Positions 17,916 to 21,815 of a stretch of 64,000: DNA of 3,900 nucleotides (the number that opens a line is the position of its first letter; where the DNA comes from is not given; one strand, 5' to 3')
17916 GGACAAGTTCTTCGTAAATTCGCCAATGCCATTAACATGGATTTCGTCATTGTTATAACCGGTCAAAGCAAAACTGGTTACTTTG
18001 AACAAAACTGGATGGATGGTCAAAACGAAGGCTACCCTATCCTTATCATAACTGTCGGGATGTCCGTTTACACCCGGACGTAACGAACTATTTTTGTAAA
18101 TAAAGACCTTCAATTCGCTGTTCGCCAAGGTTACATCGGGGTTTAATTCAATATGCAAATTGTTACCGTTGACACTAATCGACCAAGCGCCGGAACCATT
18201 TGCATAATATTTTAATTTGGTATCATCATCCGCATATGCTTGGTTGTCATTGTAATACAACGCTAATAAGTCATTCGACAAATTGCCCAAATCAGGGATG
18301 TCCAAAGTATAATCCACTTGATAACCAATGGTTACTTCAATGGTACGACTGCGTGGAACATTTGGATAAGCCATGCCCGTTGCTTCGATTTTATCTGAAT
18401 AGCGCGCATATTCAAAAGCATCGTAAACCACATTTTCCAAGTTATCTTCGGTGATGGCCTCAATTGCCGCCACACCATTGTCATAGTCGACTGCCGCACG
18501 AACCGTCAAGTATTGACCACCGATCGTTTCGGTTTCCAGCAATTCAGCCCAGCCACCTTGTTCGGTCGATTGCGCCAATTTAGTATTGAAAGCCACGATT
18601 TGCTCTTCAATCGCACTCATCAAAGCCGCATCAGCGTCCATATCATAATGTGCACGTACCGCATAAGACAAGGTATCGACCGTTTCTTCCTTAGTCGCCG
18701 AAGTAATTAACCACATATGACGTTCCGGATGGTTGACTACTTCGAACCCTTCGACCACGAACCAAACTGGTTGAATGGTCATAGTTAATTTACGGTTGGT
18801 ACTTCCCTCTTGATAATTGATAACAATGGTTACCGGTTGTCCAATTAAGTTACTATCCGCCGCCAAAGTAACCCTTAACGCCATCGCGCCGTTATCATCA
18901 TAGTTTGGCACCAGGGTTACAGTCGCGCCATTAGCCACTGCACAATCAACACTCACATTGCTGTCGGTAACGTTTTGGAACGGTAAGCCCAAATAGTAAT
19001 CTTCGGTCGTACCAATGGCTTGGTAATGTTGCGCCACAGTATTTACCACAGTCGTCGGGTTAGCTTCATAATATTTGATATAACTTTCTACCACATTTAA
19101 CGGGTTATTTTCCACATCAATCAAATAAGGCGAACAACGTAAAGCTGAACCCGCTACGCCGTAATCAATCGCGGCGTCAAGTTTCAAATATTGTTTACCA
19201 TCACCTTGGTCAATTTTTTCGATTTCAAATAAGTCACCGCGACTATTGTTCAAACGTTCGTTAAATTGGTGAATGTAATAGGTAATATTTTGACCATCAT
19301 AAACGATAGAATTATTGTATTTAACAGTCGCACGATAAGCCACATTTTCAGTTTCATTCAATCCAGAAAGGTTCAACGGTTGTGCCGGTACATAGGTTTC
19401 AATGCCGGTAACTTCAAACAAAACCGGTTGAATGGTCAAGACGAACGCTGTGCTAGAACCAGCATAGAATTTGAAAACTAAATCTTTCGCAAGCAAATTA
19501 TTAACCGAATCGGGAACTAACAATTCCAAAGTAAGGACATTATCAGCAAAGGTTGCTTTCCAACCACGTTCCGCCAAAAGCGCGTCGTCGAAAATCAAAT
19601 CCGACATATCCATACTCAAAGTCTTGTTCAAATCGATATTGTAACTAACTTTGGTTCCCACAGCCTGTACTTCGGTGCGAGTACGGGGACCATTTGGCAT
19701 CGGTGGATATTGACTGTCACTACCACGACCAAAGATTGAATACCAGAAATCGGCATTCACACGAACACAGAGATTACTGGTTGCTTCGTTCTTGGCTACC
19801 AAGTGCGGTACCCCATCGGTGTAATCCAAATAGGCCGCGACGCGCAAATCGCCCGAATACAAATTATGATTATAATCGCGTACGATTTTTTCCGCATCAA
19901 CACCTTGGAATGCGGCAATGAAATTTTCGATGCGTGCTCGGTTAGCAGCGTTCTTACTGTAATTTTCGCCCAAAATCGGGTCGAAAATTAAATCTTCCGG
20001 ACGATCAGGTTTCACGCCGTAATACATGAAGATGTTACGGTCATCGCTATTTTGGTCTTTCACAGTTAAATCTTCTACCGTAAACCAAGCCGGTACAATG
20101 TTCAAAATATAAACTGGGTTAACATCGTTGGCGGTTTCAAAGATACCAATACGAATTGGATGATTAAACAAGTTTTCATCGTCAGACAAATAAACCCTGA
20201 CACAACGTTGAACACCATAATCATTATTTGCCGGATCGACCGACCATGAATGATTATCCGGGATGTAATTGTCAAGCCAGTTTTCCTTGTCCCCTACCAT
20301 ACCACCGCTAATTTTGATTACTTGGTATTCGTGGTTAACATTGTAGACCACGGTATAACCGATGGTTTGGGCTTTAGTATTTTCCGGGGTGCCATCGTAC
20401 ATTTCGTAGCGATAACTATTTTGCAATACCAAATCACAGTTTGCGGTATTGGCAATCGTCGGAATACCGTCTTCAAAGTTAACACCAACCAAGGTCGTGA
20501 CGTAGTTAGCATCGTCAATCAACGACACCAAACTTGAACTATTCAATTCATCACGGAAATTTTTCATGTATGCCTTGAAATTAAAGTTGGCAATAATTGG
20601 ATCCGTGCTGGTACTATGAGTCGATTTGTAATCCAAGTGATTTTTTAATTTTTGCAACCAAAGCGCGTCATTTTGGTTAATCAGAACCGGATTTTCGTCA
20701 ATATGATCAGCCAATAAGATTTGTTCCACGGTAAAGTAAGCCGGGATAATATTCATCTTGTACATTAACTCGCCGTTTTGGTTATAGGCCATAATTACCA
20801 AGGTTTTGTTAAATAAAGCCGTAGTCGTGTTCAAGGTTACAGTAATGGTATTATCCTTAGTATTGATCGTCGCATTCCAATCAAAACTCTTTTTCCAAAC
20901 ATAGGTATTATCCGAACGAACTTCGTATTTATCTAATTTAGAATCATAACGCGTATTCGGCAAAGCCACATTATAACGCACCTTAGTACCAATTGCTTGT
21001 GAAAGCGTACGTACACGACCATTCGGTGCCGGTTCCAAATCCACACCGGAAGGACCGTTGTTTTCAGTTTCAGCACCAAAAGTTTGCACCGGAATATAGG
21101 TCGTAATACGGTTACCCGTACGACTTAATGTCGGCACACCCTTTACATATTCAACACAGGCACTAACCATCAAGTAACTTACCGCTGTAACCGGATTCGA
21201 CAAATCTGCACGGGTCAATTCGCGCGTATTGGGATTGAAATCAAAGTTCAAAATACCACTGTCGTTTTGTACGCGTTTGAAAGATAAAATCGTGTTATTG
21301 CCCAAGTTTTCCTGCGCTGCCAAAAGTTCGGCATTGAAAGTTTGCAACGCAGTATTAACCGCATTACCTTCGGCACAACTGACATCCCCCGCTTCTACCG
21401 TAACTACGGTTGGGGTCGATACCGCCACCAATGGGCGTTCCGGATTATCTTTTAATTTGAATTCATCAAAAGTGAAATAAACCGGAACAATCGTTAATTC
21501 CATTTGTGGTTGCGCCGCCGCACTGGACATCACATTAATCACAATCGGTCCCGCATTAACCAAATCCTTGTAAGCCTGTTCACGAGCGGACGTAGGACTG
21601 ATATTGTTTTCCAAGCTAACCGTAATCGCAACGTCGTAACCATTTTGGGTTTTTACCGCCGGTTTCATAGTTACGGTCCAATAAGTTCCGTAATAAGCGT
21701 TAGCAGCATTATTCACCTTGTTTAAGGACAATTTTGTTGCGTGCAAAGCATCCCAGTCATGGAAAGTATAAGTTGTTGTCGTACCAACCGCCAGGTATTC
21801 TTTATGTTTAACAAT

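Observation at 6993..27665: Single uninterrupted 20.6-kb gene for a ~6,880-aa N-terminally anchored surface protein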

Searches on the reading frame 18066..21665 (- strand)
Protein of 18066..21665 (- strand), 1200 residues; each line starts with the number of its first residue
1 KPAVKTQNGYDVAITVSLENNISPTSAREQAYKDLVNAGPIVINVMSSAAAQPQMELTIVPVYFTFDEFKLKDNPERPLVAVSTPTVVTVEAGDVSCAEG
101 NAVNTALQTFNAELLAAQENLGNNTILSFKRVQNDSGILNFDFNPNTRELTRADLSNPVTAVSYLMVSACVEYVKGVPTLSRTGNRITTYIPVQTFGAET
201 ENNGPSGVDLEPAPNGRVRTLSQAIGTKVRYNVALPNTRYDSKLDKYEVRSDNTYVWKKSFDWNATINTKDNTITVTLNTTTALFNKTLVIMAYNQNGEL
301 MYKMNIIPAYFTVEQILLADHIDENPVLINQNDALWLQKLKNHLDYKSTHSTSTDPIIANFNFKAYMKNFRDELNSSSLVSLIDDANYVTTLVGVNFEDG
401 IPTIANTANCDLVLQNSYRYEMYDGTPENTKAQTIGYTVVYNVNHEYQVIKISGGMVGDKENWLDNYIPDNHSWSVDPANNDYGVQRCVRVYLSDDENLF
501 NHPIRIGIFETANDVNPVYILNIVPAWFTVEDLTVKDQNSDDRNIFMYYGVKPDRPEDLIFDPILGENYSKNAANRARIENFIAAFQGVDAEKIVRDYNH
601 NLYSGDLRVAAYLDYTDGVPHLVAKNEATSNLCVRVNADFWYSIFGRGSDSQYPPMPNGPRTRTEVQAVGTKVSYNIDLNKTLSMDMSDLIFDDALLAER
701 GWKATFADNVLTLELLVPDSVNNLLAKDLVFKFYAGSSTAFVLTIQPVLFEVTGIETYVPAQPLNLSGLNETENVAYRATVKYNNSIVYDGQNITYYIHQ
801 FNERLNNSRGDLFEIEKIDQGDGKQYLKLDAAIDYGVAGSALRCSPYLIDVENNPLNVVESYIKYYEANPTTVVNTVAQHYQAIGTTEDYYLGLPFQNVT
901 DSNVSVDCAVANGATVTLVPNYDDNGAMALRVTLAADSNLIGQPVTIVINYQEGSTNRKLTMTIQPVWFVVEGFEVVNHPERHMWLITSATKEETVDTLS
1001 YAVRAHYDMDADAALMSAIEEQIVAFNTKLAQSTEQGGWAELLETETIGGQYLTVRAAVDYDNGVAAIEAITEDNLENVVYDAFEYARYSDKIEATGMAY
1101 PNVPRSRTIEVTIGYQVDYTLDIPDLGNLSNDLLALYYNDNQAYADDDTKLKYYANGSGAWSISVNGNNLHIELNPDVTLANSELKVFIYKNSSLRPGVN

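Call 5: search_protein_families(library=pfam, proteins=[window:18066-21665:-], max_evalue=0.1)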
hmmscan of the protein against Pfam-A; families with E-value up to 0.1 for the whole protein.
window:18066-21665:- (1200 aa): 0 families

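Call 6: search_protein_families(library=ncbifam, proteins=[window:18066-21665:-], max_evalue=0.1)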
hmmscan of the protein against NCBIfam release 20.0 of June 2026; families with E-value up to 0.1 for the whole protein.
window:18066-21665:- (1200 aa): 1 family
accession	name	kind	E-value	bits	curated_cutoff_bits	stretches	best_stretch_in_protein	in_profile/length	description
NF047920.1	lactonase_UilS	equivalog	0.063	13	400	0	950-1030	209-285/285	UilS family quorum-quenching N-acyl-homoserine lactonase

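Call 42: search_protein_families(library=phrogs, proteins=[window:18066-21665:-], max_evalue=0.01)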
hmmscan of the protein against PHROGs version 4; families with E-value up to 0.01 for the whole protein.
window:18066-21665:- (1200 aa): 0 families

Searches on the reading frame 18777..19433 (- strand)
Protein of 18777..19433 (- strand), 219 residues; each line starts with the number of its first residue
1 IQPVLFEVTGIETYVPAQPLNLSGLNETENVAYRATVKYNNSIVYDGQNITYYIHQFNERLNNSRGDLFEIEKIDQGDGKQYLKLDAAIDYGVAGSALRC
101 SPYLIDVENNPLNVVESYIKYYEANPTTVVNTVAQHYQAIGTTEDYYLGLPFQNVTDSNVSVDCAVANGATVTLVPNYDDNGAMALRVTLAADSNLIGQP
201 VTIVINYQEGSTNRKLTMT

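Call 72: search_solved_structures(query=A4, max_evalue=10, show_alignments=1)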
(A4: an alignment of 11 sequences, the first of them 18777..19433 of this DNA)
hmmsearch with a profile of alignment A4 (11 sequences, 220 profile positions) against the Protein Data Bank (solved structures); distinct sequences matched with E-value up to 10: 0.

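Call 74: find_homologous_proteins(query=A4, max_evalue=0.001)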
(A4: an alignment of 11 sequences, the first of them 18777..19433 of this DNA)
Query A4 (11 sequences): 3555 candidates shared short words with the query, none scored E <= 0.001.
